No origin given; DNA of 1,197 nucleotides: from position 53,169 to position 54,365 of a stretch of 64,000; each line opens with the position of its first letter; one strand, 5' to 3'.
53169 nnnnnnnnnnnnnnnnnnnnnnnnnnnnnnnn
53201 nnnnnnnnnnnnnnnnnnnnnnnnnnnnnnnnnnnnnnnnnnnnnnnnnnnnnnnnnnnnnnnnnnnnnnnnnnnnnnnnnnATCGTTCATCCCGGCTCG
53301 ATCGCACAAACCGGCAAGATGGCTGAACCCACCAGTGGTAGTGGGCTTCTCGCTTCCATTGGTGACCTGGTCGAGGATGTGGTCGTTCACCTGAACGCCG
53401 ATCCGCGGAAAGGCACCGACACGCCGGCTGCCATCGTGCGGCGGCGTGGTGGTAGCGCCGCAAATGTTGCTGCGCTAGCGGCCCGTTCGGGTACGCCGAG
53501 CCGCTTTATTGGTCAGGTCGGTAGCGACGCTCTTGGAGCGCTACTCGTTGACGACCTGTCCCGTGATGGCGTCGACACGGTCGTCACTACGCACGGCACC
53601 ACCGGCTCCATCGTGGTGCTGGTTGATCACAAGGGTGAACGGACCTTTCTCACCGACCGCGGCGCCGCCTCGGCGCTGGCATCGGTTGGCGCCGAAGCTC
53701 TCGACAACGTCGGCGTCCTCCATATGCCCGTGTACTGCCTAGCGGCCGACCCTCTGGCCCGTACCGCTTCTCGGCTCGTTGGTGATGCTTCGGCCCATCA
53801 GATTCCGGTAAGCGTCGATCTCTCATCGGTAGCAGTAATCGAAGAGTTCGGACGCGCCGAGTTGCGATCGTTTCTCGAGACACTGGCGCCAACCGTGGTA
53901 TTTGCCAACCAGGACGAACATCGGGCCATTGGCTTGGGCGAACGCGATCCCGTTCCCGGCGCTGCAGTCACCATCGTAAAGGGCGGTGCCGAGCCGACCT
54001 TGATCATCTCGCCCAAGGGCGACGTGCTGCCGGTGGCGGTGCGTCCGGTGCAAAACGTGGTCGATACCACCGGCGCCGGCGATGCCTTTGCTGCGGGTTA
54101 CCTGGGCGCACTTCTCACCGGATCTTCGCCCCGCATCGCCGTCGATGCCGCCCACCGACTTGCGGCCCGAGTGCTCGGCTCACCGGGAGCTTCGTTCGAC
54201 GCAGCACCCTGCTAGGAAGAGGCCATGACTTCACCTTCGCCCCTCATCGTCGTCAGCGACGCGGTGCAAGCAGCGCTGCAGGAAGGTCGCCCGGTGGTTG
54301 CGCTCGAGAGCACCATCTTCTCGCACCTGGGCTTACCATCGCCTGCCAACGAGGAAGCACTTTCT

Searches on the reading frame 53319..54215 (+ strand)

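Call 50: search_protein_families(library=pfam, proteins=[window:53319-54215:+])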
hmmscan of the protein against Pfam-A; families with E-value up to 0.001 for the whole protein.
window:53319-54215:+ (298 aa): 1 family
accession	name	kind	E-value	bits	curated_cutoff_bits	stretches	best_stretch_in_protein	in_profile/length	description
PF00294.29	PfkB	-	3.9e-37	128.7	25.8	1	13-293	6-297/302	pfkB family carbohydrate kinase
